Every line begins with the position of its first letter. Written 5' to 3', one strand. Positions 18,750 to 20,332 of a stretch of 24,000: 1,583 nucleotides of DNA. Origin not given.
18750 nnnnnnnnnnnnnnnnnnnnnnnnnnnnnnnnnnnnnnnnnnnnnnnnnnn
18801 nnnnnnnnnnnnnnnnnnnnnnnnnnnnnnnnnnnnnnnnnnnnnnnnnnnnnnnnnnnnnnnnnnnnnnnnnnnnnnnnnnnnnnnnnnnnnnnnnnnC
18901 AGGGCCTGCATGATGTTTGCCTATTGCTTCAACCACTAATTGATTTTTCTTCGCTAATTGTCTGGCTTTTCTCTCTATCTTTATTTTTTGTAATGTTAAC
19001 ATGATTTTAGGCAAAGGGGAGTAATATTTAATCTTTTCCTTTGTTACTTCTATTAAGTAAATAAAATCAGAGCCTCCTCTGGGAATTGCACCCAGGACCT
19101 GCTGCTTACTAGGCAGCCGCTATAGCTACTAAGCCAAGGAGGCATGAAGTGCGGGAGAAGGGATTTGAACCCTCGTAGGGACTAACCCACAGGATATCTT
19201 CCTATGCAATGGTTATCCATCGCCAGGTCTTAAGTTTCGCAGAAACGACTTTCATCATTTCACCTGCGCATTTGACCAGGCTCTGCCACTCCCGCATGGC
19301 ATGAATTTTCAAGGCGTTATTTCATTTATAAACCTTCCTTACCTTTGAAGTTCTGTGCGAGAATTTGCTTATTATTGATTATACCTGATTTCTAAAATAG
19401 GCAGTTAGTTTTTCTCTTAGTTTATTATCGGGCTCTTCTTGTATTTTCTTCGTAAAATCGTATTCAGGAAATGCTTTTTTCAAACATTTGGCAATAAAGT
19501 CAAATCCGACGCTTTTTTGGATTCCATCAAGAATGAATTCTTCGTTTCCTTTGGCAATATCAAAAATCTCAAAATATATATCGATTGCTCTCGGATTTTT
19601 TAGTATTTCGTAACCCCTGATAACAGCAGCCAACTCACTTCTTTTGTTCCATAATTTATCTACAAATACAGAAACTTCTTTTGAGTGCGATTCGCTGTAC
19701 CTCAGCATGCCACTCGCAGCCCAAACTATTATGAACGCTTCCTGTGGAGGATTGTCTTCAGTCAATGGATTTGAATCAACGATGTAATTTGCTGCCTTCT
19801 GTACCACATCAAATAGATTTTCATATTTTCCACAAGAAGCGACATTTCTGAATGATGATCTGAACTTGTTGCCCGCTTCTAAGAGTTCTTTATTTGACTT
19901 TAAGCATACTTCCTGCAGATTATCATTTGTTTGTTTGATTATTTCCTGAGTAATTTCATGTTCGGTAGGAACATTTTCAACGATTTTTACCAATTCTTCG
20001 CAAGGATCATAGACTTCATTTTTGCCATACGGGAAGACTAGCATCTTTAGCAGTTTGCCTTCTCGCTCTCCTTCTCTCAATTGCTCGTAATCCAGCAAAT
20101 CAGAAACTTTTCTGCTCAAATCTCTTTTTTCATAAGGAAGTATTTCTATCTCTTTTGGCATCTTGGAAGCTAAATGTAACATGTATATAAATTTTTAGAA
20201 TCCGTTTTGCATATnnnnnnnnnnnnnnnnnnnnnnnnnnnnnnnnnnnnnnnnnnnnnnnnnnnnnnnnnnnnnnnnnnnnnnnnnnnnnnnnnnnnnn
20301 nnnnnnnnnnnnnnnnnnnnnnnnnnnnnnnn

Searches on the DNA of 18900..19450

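Call 51: search_rna_families(source=window, start=18900, end=19450, threshold=evalue, max_evalue=0.01, show_alignments=3)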
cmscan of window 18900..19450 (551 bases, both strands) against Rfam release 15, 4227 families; matches with E-value up to 0.01: 3.
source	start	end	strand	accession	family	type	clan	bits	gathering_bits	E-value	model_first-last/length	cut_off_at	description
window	19071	19143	-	RF00005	tRNA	Gene; tRNA;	CL00001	61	29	8.1e-13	1-71/71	no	tRNA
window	19150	19295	-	RF00005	tRNA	Gene; tRNA;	CL00001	35.8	29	6.9e-06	1-71/71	no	tRNA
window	19070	19143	+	RF04354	Plastid-ycf2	Cis-reg;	-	24.9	65.7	0.0076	1-75/75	no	Plastid-ycf2 5UTR RNA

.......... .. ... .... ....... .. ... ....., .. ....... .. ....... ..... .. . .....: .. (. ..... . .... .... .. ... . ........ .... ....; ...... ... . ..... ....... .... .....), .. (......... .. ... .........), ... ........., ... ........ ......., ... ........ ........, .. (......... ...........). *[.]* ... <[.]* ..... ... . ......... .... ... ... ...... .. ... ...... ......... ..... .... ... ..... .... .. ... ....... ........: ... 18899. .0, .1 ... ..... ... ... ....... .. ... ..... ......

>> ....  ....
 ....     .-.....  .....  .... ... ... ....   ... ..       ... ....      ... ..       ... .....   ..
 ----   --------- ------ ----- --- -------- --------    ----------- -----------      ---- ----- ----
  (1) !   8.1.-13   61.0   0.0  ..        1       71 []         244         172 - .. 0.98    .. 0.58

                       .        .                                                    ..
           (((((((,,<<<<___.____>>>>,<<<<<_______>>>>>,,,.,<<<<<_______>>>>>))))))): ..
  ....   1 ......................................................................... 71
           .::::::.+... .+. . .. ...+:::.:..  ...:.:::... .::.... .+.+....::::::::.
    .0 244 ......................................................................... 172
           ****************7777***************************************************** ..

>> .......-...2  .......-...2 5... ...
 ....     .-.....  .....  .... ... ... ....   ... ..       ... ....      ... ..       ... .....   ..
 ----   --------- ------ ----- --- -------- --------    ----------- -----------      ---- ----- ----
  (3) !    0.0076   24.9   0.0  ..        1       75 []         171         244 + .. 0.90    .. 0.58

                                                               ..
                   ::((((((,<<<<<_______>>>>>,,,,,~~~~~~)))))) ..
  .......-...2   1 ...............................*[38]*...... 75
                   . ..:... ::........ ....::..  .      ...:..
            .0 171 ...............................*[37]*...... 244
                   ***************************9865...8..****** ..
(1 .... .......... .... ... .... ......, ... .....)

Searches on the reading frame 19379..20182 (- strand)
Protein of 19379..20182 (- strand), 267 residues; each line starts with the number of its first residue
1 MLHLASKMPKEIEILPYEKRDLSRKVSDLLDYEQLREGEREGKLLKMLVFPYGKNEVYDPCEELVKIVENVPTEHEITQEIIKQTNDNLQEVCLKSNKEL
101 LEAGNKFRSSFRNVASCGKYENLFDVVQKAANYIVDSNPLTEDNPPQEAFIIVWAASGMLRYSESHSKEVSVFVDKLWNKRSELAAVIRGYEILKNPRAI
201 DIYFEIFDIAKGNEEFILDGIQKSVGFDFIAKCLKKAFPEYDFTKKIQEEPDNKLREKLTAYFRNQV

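Call 14: search_protein_families(library=pfam, proteins=[window:19379-20182:-], max_evalue=0.01)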
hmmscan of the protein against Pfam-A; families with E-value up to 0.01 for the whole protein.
window:19379-20182:- (267 aa): 0 families

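Call 50: search_protein_families(library=ncbifam, proteins=[window:19379-20182:-], max_evalue=0.01)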
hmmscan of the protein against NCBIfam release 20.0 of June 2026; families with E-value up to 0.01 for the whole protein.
window:19379-20182:- (267 aa): 1 family
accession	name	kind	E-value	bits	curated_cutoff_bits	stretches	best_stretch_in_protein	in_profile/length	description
NF001236.0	PRK00203.1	equivalog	0.0015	18.1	160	1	159-212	25-77/151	ribonuclease HI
